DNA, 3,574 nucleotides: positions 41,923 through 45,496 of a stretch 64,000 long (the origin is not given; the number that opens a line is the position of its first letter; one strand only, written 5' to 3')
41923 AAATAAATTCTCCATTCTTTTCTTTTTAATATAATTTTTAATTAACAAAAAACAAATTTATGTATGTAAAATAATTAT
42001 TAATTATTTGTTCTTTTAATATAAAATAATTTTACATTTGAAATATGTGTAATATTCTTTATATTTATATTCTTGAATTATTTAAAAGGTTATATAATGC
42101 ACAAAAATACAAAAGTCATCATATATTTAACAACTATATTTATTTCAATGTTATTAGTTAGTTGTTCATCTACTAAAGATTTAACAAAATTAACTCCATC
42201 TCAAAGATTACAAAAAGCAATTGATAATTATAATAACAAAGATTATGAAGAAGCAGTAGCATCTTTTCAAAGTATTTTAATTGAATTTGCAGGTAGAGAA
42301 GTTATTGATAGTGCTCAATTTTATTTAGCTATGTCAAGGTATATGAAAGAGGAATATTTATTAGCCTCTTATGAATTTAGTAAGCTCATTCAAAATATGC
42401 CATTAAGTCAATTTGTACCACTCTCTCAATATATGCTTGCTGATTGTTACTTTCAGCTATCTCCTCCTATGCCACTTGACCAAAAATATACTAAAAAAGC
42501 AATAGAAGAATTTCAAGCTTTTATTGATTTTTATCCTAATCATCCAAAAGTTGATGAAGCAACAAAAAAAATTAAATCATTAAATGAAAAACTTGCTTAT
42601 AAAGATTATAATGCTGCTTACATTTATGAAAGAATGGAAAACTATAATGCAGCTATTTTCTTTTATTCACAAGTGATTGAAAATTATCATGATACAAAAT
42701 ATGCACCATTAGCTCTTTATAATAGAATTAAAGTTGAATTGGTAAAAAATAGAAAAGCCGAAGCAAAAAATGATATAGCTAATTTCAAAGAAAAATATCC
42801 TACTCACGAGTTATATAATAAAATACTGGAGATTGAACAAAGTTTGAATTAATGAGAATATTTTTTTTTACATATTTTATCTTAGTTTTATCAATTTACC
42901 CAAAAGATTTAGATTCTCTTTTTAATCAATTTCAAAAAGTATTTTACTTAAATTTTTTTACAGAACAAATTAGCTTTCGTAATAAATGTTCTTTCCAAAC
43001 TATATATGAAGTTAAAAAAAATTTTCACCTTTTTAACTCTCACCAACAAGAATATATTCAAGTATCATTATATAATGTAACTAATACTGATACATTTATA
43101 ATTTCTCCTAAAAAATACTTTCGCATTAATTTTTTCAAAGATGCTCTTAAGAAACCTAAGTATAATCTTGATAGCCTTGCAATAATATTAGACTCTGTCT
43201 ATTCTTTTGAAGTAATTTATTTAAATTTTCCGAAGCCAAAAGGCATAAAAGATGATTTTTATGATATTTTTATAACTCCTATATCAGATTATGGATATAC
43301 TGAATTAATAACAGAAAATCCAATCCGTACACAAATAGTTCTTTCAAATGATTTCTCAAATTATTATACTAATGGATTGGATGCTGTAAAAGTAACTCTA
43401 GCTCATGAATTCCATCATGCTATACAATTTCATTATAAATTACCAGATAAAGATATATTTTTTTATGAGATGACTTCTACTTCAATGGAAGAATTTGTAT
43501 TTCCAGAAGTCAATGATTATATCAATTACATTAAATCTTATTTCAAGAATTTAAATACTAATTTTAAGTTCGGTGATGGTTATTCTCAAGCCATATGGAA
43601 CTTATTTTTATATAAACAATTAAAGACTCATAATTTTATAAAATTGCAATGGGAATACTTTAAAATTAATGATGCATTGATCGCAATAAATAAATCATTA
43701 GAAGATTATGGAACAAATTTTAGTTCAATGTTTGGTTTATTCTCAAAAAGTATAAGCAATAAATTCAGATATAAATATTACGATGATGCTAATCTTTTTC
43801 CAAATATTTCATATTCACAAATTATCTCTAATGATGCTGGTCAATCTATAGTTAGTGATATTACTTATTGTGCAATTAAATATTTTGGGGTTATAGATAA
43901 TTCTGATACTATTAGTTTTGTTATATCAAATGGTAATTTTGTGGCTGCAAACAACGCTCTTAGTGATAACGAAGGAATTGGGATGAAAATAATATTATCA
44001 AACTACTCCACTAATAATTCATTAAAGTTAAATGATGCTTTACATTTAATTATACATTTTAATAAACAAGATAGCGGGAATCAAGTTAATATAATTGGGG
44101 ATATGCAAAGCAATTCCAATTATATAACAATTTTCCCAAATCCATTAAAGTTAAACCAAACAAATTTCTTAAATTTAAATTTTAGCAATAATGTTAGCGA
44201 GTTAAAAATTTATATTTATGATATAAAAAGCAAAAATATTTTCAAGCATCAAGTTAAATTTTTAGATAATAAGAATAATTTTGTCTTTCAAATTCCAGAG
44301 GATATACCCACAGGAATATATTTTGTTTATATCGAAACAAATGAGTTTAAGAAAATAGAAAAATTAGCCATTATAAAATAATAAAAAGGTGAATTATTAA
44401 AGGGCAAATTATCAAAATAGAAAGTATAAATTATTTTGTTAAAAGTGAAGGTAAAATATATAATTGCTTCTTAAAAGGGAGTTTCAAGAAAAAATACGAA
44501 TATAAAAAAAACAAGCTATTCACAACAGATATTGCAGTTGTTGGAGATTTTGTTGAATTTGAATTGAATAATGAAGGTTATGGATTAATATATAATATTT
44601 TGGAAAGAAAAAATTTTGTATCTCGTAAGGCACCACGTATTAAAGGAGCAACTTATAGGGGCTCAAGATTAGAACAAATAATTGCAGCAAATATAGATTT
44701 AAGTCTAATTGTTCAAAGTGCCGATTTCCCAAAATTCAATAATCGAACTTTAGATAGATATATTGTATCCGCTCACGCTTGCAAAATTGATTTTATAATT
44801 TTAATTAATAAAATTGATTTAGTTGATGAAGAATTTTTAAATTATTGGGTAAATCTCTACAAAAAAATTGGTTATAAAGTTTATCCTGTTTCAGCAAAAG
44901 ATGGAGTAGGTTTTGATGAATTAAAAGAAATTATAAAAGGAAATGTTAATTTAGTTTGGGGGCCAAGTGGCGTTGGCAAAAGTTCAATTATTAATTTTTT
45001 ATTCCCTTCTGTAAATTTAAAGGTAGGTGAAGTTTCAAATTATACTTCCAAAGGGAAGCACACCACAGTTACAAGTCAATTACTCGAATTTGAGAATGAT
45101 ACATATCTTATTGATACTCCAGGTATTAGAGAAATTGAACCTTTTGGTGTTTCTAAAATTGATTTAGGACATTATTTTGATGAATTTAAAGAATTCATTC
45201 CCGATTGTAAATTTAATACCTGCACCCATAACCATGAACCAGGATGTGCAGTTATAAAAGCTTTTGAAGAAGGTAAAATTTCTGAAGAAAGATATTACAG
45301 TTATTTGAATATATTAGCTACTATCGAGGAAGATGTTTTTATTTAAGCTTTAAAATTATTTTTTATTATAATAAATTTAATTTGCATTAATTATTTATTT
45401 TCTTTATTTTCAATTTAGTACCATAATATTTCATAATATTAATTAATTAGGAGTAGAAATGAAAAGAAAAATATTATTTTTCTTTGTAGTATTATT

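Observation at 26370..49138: Unrecognised non-coding 550-600 bp repeat family: 19-bp terminal inverted repeats, GC-rich subterminal hairpins, conserved AT-rich core (3 full and 2 truncated copies in 64 kb)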

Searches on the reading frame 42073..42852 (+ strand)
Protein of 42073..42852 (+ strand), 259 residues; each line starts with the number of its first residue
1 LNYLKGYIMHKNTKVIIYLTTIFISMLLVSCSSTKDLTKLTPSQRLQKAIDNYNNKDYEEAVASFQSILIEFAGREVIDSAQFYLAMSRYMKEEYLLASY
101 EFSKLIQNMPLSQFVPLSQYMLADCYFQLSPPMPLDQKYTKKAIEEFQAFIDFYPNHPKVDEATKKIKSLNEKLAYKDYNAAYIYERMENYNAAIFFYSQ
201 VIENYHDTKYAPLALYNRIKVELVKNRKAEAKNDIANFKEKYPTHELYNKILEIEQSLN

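Call 13: search_protein_families(library=pfam, proteins=[window:42073-42852:+])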
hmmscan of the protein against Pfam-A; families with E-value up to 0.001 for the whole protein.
window:42073-42852:+ (259 aa): 5 families
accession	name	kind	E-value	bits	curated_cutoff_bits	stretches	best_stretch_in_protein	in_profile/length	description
PF13525.12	YfiO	-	1.2e-21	77.9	25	1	41-224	4-190/203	Outer membrane lipoprotein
PF13174.12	TPR_6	-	1.3e-10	41.7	26.3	0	118-157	2-33/33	Tetratricopeptide repeat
PF07719.23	TPR_2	-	2.8e-05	24.4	27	0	179-204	5-30/34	Tetratricopeptide repeat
PF13181.12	TPR_8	-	0.0002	21.7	25.7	0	179-203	5-29/34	Tetratricopeptide repeat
PF13432.12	TPR_16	-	0.0003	21.6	32.7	0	47-98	2-50/65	Tetratricopeptide repeat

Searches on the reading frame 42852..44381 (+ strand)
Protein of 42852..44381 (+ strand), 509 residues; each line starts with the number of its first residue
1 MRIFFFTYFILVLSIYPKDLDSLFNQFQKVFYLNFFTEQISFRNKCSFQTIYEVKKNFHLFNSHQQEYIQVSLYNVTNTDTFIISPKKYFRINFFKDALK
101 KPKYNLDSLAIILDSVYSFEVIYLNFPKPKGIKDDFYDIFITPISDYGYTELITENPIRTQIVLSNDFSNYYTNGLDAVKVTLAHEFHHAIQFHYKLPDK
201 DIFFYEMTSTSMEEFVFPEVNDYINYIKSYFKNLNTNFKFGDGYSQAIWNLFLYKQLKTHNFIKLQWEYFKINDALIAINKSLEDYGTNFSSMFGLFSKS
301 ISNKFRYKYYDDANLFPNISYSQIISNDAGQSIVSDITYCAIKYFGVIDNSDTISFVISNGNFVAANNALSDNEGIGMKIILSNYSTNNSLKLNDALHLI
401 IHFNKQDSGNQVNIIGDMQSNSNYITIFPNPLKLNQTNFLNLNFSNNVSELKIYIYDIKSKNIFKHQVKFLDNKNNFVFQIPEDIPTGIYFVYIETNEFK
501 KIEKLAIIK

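Call 13: search_protein_families(library=pfam, proteins=[window:42852-44381:+])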
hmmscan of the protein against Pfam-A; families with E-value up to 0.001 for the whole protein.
window:42852-44381:+ (509 aa): 1 family
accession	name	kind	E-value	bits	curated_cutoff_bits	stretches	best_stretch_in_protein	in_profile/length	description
PF18962.6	Por_Secre_tail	-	6.4e-06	26.8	27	1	427-507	1-75/75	Secretion system C-terminal sorting domain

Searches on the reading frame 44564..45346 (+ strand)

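Call 13: search_protein_families(library=pfam, proteins=[window:44564-45346:+])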
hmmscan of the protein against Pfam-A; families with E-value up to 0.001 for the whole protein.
window:44564-45346:+ (260 aa): 5 families
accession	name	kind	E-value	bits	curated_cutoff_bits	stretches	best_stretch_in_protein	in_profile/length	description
PF03193.22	RsgA_GTPase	-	6.3e-53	179.6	30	1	12-192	1-172/174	RsgA GTPase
PF01926.29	MMR_HSR1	-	1.6e-07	31.9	21.9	1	131-191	4-57/113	50S ribosome-binding GTPase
PF02421.24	FeoB_N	-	7.6e-07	29.2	27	0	131-194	5-63/156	Ferrous iron transport protein B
PF16897.10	MMR_HSR1_Xtn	-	1.8e-05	25.1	35.2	1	75-127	56-103/106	C-terminal region of MMR_HSR1 domain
PF00009.33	GTP_EFTU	-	9e-05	22.6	26.5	0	65-125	112-183/188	Elongation factor Tu GTP binding domain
